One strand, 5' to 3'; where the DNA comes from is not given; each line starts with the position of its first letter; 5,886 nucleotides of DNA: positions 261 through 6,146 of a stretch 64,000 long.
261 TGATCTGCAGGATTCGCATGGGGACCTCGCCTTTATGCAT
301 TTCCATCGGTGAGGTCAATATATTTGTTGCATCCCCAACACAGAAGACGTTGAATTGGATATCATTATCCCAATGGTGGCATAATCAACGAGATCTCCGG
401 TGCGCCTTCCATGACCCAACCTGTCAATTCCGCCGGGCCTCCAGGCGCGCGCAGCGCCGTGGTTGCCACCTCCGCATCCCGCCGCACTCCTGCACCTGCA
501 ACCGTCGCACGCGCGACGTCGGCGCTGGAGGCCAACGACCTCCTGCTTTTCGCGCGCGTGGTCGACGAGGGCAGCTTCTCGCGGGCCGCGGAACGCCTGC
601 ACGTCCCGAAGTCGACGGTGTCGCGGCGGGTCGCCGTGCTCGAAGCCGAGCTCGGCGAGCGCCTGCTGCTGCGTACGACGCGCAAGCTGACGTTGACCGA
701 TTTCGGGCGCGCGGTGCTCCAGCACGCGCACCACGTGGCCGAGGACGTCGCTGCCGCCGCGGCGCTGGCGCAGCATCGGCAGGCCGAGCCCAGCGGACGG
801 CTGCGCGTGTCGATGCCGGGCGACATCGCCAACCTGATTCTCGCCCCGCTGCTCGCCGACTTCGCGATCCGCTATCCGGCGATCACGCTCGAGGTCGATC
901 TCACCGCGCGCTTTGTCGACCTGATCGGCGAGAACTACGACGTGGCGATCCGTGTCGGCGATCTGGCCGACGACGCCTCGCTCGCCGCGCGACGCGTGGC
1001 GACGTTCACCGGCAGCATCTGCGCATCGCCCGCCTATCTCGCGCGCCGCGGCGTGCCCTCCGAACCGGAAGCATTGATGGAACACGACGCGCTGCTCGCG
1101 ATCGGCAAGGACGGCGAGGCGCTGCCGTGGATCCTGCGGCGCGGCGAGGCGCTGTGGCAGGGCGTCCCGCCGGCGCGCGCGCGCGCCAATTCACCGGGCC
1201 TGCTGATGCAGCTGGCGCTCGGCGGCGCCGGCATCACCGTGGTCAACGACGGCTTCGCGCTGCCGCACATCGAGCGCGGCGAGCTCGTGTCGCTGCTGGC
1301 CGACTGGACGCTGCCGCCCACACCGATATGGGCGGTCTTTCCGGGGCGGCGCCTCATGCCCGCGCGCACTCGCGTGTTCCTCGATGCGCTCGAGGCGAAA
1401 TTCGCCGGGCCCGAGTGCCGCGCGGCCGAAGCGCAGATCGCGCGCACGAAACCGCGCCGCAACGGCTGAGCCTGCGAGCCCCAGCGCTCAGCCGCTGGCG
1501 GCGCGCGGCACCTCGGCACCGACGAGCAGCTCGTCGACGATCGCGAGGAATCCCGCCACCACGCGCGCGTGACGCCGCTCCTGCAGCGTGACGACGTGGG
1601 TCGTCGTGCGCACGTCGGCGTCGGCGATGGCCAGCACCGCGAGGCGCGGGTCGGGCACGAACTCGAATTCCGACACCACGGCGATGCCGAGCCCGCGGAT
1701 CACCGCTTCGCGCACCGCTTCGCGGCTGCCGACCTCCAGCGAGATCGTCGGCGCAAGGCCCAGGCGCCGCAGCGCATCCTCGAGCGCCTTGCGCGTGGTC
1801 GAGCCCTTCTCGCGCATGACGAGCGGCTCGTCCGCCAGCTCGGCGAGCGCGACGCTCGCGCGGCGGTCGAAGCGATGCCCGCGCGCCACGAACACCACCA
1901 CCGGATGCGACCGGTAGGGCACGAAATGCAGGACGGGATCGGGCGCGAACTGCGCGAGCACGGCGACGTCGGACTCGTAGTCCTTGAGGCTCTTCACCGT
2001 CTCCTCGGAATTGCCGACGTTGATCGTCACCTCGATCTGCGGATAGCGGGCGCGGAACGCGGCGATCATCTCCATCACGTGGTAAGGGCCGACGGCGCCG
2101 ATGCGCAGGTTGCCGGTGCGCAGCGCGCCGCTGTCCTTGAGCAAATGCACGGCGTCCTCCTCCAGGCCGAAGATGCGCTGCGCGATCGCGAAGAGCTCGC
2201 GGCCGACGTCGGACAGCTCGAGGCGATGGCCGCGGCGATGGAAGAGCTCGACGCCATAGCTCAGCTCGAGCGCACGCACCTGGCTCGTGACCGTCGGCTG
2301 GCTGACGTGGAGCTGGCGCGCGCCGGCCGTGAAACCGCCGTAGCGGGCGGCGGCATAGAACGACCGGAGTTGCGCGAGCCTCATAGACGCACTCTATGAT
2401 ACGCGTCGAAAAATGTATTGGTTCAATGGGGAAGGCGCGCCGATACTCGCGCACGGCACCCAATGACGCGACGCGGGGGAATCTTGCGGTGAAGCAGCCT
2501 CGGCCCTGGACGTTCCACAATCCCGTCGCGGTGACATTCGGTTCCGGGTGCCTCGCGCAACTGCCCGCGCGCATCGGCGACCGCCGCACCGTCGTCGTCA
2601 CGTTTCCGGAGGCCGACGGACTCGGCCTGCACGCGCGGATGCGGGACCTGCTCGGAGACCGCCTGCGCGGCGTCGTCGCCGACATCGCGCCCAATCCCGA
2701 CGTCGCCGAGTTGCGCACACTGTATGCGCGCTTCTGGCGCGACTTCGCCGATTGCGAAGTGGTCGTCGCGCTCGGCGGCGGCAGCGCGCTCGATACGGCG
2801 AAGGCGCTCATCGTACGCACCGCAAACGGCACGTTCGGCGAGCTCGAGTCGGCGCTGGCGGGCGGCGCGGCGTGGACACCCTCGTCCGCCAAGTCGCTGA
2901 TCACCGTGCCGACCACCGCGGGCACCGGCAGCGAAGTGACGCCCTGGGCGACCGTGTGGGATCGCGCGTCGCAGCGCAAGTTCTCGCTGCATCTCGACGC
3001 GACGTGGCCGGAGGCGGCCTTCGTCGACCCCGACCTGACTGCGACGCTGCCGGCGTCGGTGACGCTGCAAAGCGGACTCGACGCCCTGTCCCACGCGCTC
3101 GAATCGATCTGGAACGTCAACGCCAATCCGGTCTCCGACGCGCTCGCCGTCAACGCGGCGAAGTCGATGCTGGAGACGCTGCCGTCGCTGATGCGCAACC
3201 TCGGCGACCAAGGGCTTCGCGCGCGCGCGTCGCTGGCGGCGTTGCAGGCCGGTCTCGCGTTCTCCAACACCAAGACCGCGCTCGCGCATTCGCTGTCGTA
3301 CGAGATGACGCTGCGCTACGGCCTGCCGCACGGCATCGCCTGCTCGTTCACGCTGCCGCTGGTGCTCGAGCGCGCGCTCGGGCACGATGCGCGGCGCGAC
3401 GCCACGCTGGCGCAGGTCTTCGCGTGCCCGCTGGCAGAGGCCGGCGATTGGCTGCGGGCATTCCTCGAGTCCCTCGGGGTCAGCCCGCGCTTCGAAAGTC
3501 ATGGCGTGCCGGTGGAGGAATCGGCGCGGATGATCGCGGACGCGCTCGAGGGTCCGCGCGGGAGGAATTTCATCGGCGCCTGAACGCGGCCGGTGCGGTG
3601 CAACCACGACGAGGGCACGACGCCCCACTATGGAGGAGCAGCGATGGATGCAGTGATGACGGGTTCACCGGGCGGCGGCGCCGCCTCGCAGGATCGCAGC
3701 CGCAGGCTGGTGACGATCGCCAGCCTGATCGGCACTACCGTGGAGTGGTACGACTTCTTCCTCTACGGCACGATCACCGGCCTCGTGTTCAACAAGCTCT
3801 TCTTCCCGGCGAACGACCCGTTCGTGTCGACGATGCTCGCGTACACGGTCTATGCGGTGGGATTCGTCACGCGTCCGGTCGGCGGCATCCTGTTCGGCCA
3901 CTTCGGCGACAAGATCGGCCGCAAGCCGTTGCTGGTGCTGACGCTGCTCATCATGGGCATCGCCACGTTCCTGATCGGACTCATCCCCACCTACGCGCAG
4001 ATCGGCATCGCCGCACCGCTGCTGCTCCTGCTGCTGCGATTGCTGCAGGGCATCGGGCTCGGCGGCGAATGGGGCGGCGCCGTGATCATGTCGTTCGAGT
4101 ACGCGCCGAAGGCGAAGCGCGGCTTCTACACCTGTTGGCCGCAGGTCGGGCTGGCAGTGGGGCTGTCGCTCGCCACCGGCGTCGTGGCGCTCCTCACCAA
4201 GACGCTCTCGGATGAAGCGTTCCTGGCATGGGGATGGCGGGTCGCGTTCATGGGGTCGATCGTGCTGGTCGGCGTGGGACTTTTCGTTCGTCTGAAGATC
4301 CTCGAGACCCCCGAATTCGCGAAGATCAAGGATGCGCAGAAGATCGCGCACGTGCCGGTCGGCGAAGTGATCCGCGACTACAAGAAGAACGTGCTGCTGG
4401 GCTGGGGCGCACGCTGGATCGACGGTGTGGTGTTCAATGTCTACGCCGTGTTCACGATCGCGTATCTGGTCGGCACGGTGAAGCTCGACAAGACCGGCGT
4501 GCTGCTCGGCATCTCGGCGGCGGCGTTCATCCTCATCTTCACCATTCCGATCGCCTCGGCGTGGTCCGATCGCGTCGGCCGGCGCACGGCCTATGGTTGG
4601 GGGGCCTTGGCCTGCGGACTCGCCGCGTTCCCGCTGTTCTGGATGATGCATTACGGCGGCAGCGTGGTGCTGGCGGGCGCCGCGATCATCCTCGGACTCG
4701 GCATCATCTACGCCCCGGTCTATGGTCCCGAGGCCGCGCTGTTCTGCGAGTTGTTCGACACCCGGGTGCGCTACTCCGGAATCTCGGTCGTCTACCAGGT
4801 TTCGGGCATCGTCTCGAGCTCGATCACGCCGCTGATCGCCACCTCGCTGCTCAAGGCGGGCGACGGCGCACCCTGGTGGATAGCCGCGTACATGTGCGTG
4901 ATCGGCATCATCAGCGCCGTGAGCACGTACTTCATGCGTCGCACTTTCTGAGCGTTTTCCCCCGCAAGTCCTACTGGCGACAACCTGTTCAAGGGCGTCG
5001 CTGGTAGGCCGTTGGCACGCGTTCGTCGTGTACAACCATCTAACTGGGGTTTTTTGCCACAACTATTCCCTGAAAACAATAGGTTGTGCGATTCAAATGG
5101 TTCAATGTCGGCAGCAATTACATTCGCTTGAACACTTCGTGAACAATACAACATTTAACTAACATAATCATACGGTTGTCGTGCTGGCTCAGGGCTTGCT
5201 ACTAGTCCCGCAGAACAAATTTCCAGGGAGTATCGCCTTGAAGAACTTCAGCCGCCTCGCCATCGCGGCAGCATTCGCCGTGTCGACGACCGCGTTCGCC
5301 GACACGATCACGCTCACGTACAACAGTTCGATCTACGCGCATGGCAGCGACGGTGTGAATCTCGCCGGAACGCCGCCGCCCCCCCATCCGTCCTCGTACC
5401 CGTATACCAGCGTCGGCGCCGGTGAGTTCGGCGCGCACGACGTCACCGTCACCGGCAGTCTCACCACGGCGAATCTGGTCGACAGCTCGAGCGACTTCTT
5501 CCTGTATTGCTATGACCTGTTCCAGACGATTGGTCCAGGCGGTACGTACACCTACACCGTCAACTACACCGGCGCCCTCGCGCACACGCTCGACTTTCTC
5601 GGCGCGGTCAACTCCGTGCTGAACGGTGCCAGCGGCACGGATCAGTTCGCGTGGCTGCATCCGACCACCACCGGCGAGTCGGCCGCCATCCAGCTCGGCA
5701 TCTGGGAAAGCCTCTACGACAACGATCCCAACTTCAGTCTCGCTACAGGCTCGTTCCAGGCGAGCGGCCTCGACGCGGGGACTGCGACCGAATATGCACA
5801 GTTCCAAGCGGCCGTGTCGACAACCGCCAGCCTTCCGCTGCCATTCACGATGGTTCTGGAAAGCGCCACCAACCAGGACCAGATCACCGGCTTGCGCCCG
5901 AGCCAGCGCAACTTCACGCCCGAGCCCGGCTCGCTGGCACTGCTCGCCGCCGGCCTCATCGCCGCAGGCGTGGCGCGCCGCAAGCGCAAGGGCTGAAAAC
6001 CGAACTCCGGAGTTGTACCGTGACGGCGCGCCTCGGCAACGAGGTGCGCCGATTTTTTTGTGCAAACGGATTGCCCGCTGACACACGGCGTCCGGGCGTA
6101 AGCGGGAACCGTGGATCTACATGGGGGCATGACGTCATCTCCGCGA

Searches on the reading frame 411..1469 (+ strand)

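Call 79: search_protein_families(library=pfam, proteins=[window:411-1469:+], max_evalue=0.00001)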
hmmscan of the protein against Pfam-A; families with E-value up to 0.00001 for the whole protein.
window:411-1469:+ (352 aa): 2 families
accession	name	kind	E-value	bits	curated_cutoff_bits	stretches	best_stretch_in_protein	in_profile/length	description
PF03466.25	LysR_substrate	-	8.6e-35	120.4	28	1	125-331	2-208/209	LysR substrate binding domain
PF00126.33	HTH_1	-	1.9e-21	76.2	26.6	1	42-100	2-60/60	Bacterial regulatory helix-turn-helix protein, lysR family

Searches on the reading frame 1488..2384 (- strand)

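Call 33: search_protein_families(library=ncbifam, proteins=[window:1488-2384:-], max_evalue=1e-10)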
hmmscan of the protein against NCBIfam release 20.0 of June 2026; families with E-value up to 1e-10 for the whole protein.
window:1488-2384:- (298 aa): 33 families (the best 25 are shown)
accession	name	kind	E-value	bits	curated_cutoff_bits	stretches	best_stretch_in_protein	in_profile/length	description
TIGR03339.1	phn_lysR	subfamily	8.3e-101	336.9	341.1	1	5-283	1-279/279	aminoethylphosphonate catabolism associated LysR family transcriptional regulator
NF040786.1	LysR_Sec_metab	equivalog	1.7e-48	165.2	250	1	1-285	1-296/298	selenium metabolism-associated LysR family transcriptional regulator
NF045990.1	TransRegCbbRRhodb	equivalog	5.6e-41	140.5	450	1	3-270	8-283/304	LysR family regulator CbbR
NF040889.1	trans_reg_YeiE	equivalog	6.1e-38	130.7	480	1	3-280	5-283/288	DNA-binding transcriptional regulator YeiE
NF008095.0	PRK10837.1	subfamily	4e-35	121.5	281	1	3-240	5-240/290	LysR family transcriptional regulator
NF008416.0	PRK11242.1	equivalog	6.9e-34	117.5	277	1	1-266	1-270/300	transcriptional regulator CynR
NF053705.1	TransRegGltCGpos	equivalog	7.7e-33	114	350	1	1-283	1-289/300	glutamate biosynthesis transcriptional regulator GltC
NF047520.1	trans_act_CidR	equivalog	2.1e-32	112.5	415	1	1-284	1-289/292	cidABC operon transcriptional activator CidR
NF009327.0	PRK12684.1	subfamily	3.1e-30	105.5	402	1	1-266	1-274/313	CysB family HTH-type transcriptional regulator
NF009324.0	PRK12679.1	equivalog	3.8e-28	98.5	491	1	3-240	3-246/316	HTH-type transcriptional regulator Cbl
NF047711.1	PutUtilRegPtrR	equivalog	2.4e-27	95.7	400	1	1-239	1-236/283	putrescine utilization regulator PtrR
NF008722.0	PRK11716.1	equivalog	5.8e-27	94.5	246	1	1-240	1-244/293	HTH-type transcriptional activator IlvY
NF045775.1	acetoin_reg_AlsR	exception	3e-26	92.6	430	1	1-239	1-244/290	acetoin biosynthesis transcriptional regulator AlsR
NF009326.0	PRK12681.1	equivalog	7.5e-25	88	436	1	1-253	1-259/324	HTH-type transcriptional regulator CysB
TIGR02424.1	TF_pcaQ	equivalog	9.5e-24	83.8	303.8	1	3-279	5-287/300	pca operon transcription factor PcaQ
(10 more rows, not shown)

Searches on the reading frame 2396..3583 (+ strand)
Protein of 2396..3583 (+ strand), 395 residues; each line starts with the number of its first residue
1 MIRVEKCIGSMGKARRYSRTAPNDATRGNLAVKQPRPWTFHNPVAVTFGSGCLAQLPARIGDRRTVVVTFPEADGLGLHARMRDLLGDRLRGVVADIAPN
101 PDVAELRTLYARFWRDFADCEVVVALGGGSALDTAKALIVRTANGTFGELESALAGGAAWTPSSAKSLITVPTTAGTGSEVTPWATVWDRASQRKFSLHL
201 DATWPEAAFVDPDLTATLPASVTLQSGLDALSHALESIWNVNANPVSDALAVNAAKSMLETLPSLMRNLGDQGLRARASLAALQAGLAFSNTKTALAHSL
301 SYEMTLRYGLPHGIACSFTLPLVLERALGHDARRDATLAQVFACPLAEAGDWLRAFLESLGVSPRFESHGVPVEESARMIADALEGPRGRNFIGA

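Call 33: search_protein_families(library=ncbifam, proteins=[window:2396-3583:+], max_evalue=1e-10)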
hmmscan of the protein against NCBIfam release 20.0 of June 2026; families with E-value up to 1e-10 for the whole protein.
window:2396-3583:+ (395 aa): 13 families
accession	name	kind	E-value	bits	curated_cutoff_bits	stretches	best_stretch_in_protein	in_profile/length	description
TIGR03405.1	Phn_Fe-ADH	equivalog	3e-147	490.1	423.7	1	40-395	1-355/355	iron-containing alcohol dehydrogenase PsrA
NF041833.1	Fe_ADH_ErcA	equivalog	1.7e-46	159.1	550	1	54-348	22-312/382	alcohol dehydrogenase-like regulatory protein ErcA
NF010378.0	PRK13805.1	equivalog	2.3e-46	158.1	951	1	36-325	455-755/872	bifunctional acetaldehyde-CoA/alcohol dehydrogenase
NF058672.1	4HyButDHCUPNE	equivalog_domain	7.5e-45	153.7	500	1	46-385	10-354/378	4-hydroxybutyrate dehydrogenase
TIGR02638.1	lactal_redase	equivalog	1.6e-44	152.3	523.15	1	48-342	12-307/379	lactaldehyde reductase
NF007911.0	PRK10624.1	equivalog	4.7e-43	147.6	537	1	47-342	12-306/382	lactaldehyde reductase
NF053866.1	CholDhdGbsBBac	equivalog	1.5e-39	135.8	550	1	39-343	11-317/392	choline dehydrogenase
NF050025.1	SulfAcetaldRedSarD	equivalog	5.2e-38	130.9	700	1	45-341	10-305/385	sulfoacetaldehyde reductase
NF011998.0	PRK15454.1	equivalog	1e-34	120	556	1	118-325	105-308/395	ethanolamine utilization ethanol dehydrogenase EutG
NF007363.0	PRK09860.1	equivalog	2.9e-30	105.7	581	1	57-323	26-288/383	L-threonine dehydrogenase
NF041822.1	daptide_DH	equivalog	1.1e-20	73.9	300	1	95-283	34-224/363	daptide-type RiPP biosynthesis dehydogenase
NF011717.0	PRK15138.1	equivalog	3.7e-16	59.2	645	1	38-326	4-295/387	alcohol dehydrogenase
TIGR04266.1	NDMA_methanol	equivalog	1.8e-13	50.1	625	1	118-341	93-317/420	NDMA-dependent methanol dehydrogenase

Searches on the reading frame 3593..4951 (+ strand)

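Call 33: search_protein_families(library=ncbifam, proteins=[window:3593-4951:+], max_evalue=1e-10)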
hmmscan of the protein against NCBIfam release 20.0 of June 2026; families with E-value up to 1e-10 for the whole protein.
window:3593-4951:+ (452 aa): 11 families
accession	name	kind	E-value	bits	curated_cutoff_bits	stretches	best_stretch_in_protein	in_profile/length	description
TIGR00883.1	2A0106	subfamily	2.5e-120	402.2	443.45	1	47-438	1-399/400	metabolite/H+ symporter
NF007414.0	PRK09952.1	equivalog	5.5e-101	338.4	538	1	22-450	6-434/438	shikimate transporter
NF007927.0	PRK10642.1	equivalog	7.8e-72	242.6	544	1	33-451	20-441/500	glycine betaine/L-proline transporter ProP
NF011656.1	PRK15075.1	subfamily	5.3e-63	213.3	445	1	43-446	11-412/419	tricarballylate/proton symporter TcuC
NF007710.0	PRK10406.1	subfamily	1.1e-55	189.4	550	1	31-443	13-421/432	MFS family transporter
TIGR00891.1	2A0112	subfamily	5.3e-25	88.3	552.9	1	42-428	15-396/405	sialate:H+ symport family MFS transporter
NF003024.0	PRK03893.1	subfamily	5.9e-20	71.5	604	1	40-317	22-267/497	sialate:H+ symport family MFS transporter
TIGR00895.1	2A0115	subfamily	5.5e-15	55.2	418.55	1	78-253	49-209/398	aromatic acid/H+ symport family MFS transporter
NF008963.0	PRK12307.1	equivalog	1.2e-14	54.3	637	1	52-425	24-387/426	MFS transporter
TIGR00879.1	SP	subfamily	1.2e-12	47.2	237.8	0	39-246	58-254/510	sugar porter family MFS transporter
TIGR00887.1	2A0109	equivalog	2.2e-11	43.4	610.3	1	38-202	16-174/502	phosphate:H+ symporter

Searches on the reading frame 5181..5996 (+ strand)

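Call 7: search_protein_families(library=pfam, proteins=[window:5181-5996:+])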
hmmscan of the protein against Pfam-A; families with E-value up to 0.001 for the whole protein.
window:5181-5996:+ (271 aa): 1 family
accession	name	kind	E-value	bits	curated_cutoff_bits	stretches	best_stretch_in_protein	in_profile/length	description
PF07589.16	PEP-CTERM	-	1.3e-05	25.5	20.7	1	246-269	2-23/24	PEP-CTERM motif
